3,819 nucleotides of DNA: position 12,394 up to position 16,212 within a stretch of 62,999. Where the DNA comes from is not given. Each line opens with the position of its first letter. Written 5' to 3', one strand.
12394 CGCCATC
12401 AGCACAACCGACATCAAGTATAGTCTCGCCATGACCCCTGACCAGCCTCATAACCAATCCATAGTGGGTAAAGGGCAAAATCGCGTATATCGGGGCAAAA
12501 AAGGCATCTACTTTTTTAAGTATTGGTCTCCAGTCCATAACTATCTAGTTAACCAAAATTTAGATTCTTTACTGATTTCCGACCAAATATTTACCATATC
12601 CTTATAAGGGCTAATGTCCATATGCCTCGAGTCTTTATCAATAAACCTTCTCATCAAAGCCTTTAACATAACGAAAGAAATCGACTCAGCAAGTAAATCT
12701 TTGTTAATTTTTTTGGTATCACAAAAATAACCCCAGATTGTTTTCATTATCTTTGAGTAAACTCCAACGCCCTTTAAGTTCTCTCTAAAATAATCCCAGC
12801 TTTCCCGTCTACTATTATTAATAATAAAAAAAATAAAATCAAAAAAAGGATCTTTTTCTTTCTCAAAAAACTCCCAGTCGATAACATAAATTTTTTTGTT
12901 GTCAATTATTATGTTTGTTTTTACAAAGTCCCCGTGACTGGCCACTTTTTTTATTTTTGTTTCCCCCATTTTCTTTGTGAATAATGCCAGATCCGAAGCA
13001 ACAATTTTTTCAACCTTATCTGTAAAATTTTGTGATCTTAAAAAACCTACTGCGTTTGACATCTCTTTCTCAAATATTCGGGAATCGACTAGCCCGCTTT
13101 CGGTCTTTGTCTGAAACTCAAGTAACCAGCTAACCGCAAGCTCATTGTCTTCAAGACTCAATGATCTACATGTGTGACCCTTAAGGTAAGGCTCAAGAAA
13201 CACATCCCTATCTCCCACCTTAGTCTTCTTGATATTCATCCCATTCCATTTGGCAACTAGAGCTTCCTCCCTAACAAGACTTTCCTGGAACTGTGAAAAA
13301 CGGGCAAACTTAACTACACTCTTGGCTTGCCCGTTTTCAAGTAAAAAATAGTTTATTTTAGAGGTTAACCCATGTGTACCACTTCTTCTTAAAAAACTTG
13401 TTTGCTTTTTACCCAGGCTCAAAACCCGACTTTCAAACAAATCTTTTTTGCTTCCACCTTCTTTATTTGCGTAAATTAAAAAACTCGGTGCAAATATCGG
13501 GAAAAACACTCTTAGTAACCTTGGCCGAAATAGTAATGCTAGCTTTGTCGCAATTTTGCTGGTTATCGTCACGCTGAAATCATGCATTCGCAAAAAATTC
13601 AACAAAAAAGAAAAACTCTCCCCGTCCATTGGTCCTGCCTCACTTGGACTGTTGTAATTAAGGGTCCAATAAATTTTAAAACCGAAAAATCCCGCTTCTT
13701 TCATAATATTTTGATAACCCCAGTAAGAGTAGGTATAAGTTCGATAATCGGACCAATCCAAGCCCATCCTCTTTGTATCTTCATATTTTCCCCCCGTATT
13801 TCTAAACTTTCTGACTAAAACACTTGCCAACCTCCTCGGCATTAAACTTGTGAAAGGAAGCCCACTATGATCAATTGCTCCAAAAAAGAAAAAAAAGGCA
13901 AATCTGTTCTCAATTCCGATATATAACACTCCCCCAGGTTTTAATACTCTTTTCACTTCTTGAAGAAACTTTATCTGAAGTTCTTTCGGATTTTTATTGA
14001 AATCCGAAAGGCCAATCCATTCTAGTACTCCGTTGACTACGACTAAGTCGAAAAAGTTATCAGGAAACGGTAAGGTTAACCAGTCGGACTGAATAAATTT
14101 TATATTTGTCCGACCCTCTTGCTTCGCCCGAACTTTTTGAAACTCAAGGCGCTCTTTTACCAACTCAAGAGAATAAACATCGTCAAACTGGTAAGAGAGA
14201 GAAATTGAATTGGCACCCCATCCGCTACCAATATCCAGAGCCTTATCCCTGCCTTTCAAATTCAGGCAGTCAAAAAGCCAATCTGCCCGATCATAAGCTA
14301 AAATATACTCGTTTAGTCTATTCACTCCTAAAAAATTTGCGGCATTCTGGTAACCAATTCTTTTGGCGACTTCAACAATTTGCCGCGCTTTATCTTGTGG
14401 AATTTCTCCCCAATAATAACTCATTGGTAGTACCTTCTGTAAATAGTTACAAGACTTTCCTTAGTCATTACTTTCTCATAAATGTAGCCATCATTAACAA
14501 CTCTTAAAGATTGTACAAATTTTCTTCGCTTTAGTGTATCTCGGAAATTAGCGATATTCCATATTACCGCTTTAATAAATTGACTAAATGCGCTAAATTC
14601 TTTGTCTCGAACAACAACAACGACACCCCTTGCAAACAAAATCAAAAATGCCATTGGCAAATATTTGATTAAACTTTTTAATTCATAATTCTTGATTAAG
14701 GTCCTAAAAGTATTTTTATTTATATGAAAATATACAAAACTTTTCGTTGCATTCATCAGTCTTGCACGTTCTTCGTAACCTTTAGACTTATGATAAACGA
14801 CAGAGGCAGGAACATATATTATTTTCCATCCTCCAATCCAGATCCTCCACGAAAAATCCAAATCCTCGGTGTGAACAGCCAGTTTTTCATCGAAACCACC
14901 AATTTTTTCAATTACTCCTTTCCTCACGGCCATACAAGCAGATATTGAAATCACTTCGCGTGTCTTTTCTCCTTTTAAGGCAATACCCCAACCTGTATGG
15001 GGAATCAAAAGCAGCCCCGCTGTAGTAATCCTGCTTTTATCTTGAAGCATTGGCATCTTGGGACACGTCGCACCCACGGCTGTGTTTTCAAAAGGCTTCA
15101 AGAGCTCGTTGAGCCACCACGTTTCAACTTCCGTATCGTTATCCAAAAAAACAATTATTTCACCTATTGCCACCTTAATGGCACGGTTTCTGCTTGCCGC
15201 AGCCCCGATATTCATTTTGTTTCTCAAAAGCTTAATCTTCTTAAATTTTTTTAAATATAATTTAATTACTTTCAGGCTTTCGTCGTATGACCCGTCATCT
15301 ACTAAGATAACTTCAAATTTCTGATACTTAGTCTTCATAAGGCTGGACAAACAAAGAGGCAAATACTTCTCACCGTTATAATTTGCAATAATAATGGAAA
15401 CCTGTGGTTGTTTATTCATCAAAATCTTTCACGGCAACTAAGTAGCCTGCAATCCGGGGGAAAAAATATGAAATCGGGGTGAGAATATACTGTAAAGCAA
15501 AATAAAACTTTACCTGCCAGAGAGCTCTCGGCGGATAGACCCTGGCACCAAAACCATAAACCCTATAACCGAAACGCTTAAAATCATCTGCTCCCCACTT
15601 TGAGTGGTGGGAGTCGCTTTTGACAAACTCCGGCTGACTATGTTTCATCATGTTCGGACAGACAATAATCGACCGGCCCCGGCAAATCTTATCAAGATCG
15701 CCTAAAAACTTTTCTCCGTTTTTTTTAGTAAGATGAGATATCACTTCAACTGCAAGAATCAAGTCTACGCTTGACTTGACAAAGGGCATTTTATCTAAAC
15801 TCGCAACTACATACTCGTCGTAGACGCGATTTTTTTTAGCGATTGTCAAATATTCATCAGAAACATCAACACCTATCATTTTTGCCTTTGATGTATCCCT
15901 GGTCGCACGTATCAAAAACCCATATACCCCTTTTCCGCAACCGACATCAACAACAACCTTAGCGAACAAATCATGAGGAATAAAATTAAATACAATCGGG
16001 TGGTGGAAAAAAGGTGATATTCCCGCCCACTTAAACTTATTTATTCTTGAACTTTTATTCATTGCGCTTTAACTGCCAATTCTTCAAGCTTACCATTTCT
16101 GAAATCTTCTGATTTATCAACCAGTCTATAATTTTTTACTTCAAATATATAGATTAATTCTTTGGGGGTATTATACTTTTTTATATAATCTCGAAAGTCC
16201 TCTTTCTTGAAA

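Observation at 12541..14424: WbdD-like methyltransferase-kinase fusion: possible methyl-phosphate chain-terminating cap outside an ABC-transporter pathway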

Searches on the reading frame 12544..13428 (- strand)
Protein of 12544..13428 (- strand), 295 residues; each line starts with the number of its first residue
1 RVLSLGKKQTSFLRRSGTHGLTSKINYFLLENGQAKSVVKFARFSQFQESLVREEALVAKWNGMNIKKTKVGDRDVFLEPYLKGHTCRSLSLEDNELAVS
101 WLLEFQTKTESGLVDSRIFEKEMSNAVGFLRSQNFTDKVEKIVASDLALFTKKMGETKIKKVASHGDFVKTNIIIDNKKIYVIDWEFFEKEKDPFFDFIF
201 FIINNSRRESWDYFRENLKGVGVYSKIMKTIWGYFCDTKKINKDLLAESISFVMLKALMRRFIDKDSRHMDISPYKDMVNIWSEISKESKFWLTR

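Call 28: search_solved_structures(query=A2, max_evalue=10, show_alignments=2)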
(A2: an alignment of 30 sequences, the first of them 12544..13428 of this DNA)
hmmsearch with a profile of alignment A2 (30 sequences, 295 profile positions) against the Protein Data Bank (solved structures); distinct sequences matched with E-value up to 10: 37.
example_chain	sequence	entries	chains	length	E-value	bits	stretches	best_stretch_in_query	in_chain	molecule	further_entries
4r77_B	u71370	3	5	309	9.6e-10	41.4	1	121-223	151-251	Choline kinase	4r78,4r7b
8v3v_A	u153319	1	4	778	0.0002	24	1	150-246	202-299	Acyl-Coenzyme A dehydrogenase family, member 11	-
8ixi_A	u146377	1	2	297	0.0026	20.3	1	112-189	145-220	Macrolide 2'-phosphotransferase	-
7w15_B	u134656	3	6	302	0.0027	20.2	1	112-189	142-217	Macrolide 2'-phosphotransferase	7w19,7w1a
8w7l_B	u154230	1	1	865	0.0058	19.1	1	135-188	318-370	Protein kinase domain-containing protein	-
8w7a_A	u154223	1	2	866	0.0059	19.1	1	135-188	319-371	Protein kinase domain-containing protein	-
8w7j_A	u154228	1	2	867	0.0059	19.1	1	135-188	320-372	Protein kinase domain-containing protein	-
8w7l_A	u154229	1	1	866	0.0059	19.1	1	135-188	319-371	Protein kinase domain-containing protein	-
8wgo_A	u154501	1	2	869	0.0059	19.1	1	135-188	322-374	Protein kinase domain-containing protein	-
6oid_A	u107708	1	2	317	0.0078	18.7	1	136-185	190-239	Protein-ribulosamine 3-kinase, chloroplastic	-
3i0o_A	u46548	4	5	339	0.0085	18.6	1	135-187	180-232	Spectinomycin phosphotransferase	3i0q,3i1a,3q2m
7s3l_A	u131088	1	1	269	0.015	17.7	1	141-205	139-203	Aminoglycoside phosphotransferase family protein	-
3dxp_A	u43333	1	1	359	0.016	17.7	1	120-206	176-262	putative acyl-CoA dehydrogenase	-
3w0m_A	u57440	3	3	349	0.017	17.6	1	135-199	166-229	Hygromycin-B 4-O-kinase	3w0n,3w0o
3w0r_A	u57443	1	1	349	0.02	17.4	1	135-199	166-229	Hygromycin-B 4-O-kinase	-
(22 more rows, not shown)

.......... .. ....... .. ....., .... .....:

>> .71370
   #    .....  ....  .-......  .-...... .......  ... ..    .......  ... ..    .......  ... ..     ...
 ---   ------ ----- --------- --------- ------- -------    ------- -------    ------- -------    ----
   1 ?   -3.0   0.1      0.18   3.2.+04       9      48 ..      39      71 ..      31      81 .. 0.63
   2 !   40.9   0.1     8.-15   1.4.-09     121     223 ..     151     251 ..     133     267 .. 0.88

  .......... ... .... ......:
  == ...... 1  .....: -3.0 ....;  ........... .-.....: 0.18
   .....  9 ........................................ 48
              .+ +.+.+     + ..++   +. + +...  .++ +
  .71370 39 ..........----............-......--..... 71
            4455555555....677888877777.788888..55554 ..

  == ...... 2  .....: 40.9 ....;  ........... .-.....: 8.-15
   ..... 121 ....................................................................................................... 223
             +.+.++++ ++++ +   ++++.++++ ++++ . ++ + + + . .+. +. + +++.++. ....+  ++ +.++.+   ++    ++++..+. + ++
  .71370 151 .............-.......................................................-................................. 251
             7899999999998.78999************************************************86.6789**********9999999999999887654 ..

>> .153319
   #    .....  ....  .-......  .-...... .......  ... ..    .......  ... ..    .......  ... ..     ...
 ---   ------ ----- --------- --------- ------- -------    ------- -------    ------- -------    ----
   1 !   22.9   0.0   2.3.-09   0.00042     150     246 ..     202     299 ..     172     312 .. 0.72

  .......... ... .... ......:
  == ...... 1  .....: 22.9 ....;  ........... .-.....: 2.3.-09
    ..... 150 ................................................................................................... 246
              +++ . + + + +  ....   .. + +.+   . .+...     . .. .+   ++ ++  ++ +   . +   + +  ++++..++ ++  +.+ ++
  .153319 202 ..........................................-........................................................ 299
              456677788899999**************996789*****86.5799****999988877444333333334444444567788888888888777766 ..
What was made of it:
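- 12544..13428 (-): APH/choline-kinase-type kinase module, aa 333-627. Profile hits LicA 4r77 at E 9.6e-10 (call 28).
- On APH / choline kinase family (PF01636 clan, protein-kinase-like): The family profile hits LicA at E 9.6e-10 (call 28).
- The best sequence relative with a solved structure is LicA, a small-molecule (choline) kinase (call 28).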

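Call 35: predict_structure(alignment_id=A2)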
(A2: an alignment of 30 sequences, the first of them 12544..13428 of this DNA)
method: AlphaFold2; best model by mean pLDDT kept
length: 295 residues; sequences in the alignment: 30
mean_pLDDT: 94.0   pTM: 0.92
mean pLDDT of the five models: 94.0, 93.8, 93.7, 93.3, 92.9
residues with pLDDT >= 90: 253; 70-90: 30; 50-70: 12; < 50: 0
segments of 3 or more residues with pLDDT < 50: none
pLDDT, mean of each block of 10 residues (from residue 1): 86 81 90 95 91 96 96 93 97 99 99 96 96 96 97 95 97 97 95 98 94 97 98 98 98 94 67 91 98 97
secondary structure, 60 per line:
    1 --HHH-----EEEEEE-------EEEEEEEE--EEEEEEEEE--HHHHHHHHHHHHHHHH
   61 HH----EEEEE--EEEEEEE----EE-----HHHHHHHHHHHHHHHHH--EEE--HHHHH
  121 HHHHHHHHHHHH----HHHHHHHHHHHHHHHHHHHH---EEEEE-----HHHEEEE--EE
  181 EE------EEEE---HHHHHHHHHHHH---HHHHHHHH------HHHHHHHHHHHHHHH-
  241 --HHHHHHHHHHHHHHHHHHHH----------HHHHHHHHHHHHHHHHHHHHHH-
elements in order: E11-16 E24-31 E34-42 H45-62 E67-71 E74-80 H92-108 E111-113 H116-132 H137-156 E160-164 E173-176 E179-182 E189-192 H196-207 H211-218 H225-239 H243-262 H273-294
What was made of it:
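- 12544..13428 (-): AF2 pLDDT is 94 (call 35).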

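Call 39: fold_search(model_id=the predicted structure, library=pdb)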
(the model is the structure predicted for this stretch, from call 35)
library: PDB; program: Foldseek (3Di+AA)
matches with E <= 10: 1234; with E <= 0.001: 249
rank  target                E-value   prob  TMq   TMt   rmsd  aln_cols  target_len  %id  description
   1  2q83_B                2.1e-08  1.00  0.56  0.51   7.7       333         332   10  Crystal structure of ytaA (2635576) from Bacillus subtilis at 2.50 A resolution (released 2007-06-26)
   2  4dca                  6.5e-08  1.00  0.54  0.54   6.9       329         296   15  Crystal structure of aminoglycoside phosphotransferase APH(2'')-Ib, ADP-bound (released 2012-02-01)
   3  2q83_A                9.2e-08  1.00  0.56  0.51   7.3       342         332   11  Crystal structure of ytaA (2635576) from Bacillus subtilis at 2.50 A resolution (released 2007-06-26)
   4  3ham_A                1.1e-07  1.00  0.55  0.54   6.2       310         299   15  Structure of the gentamicin-APH(2")-IIa complex (released 2009-07-28)
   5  9h2z_A                1.5e-07  1.00  0.51  0.50   6.6       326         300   13  Crystal structure of APH(2")-IVa alternate (soaking with EK3-18 inhibitor) (released 2025-02-05)
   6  3sgc                  1.5e-07  1.00  0.50  0.50   7.3       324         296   14  Crystal Structure of Apo Aminoglycoside-2''-Phosphotransferase Type IVa (released 2011-06-29)
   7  9qns_A                1.5e-07  1.00  0.49  0.49   7.2       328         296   15  APH(2'')-IVa with a fragment (released 2026-02-11)
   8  3hav_A                1.5e-07  1.00  0.44  0.44   9.0       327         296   15  Structure of the streptomycin-ATP-APH(2")-IIa ternary complex (released 2009-11-17)
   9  9a5i_A                1.7e-07  1.00  0.48  0.39   9.1       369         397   13  Integrative model of MTNK-DHOM by crosslinking MS and deep learning (released 2024-09-18)
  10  4dfu_B                1.8e-07  1.00  0.53  0.53   6.4       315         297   16  Inhibition of an antibiotic resistance enzyme: crystal structure of aminoglycoside phosphotransferase APH(2")-ID/APH(2 (released 2012-02-08)
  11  3n4u                  1.8e-07  1.00  0.51  0.50   6.7       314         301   15  app APH(2")-IVa form II (released 2010-06-30)
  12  4pdy                  1.9e-07  1.00  0.51  0.46   7.8       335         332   11  Crystal structure of aminoglycoside phosphotransferase from Alicyclobacillus acidocaldarius subsp. acidocaldarius DSM 44 (released 2014-05-07)
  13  8bi5_A                2.6e-07  1.00  0.54  0.47   8.0       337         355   12  Crystal structure of human Choline Kinase A in complex with UNC0737 (released 2023-11-15)
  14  2ig7_B                2.6e-07  1.00  0.50  0.44   7.9       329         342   14  Crystal structure of Human Choline Kinase B (released 2006-10-10)
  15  1nd4_A                3.3e-07  1.00  0.45  0.51   7.3       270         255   13  Crystal structure of aminoglycoside-3'-phosphotransferase-IIa (released 2003-09-16)
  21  4r77_A                3.9e-07  1.00  0.54  0.56   6.3       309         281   17  Crystal structure of choline kinase LicA from Streptococcus pneumoniae (released 2015-08-12)
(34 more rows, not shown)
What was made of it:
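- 12544..13428 (-): Top Foldseek hits are YtaA, APH(2''), choline kinases, LicA and macrolide phosphotransferase, with TM 0.5-0.6 (call 39).
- On WbdD family (O9a-type chain terminator): The top 50 Foldseek hits are all APH/ChoK/YtaA-type (call 39).
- On APH / choline kinase family (PF01636 clan, protein-kinase-like): Foldseek gives E 2e-8 with TM 0.5-0.6 (call 39).
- Closest known: LicA choline kinase of Streptococcus pneumoniae. Same: The fold, the HxD...N catalytic loop and the IDWE...D motif are the same (calls 28, 39).
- Closest known: LicA choline kinase of Streptococcus pneumoniae. Different: Identity is about 17% (call 39).
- Checked: A family profile removes the doubt about the kinase: it hits LicA choline kinase at E 9.6e-10 (call 28), and the AF2 kinase model (pLDDT 94) matches APH and choline-kinase structures at E about 1e-7 to 2e-8 (calls 35, 39).
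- The top Foldseek hits include aminoglycoside and macrolide phosphotransferases and the spore-coat kinase-like YtaA (call 39).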

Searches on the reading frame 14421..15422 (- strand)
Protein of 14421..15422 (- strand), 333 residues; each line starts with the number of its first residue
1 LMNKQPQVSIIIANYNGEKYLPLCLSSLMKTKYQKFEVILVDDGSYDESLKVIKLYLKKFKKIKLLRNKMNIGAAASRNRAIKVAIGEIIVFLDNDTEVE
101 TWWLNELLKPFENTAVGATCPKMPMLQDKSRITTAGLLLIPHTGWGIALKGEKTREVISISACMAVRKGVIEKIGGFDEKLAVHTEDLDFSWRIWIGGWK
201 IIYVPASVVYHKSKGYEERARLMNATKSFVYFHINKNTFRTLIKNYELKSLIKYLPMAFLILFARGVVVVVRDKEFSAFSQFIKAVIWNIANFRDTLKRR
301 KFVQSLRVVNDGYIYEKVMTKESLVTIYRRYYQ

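Call 12: search_protein_families(library=pfam, proteins=[window:14421-15422:-], max_evalue=0.001)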
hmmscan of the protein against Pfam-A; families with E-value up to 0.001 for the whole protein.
window:14421-15422:- (333 aa): 5 families
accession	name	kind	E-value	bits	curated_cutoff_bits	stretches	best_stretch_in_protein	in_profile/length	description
PF00535.33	Glycos_transf_2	-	5.1e-31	108.3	23.3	1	9-174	1-167/168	Glycosyl transferase family 2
PF13641.12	Glyco_tranf_2_3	-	3.8e-19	70.1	27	1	6-214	1-214/230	Glycosyltransferase like family 2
PF10111.15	Glyco_tranf_2_2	-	2.4e-14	53.9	27.3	1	9-98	1-93/276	Glycosyltransferase like family 2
PF13632.12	Glyco_trans_2_3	-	9.9e-09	35.7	27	1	89-221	1-132/198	Glycosyl transferase family group 2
PF13506.12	Glyco_transf_21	-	3.4e-08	33.6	21.7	1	82-214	26-157/174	Glycosyl transferase family 21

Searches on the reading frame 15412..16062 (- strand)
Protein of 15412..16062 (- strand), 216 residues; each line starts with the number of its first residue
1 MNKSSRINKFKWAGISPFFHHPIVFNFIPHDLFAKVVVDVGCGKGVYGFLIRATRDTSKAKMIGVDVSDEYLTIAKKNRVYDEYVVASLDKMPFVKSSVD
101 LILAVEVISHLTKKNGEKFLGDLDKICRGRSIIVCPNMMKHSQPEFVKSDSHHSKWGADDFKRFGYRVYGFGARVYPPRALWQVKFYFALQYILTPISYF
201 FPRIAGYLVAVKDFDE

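Call 12: search_protein_families(library=pfam, proteins=[window:15412-16062:-], max_evalue=0.001)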
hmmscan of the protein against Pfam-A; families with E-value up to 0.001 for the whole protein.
window:15412-16062:- (216 aa): 6 families
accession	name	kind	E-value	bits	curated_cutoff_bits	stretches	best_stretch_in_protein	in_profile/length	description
PF13649.12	Methyltransf_25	-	1.9e-12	48.1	27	1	37-126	1-92/97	Methyltransferase domain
PF08241.18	Methyltransf_11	-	5.2e-12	46.7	21.2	1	38-134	1-94/95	Methyltransferase domain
PF13847.12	Methyltransf_31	-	5e-11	42.9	27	1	35-138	5-112/145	Methyltransferase domain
PF08242.18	Methyltransf_12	-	1.9e-07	32.1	30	1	38-125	1-90/98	Methyltransferase domain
PF13489.12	Methyltransf_23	-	0.00015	22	27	1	35-112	24-95/164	Methyltransferase domain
PF02353.26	CMAS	-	0.00018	21.3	27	1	37-140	66-169/273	Mycolic acid cyclopropane synthetase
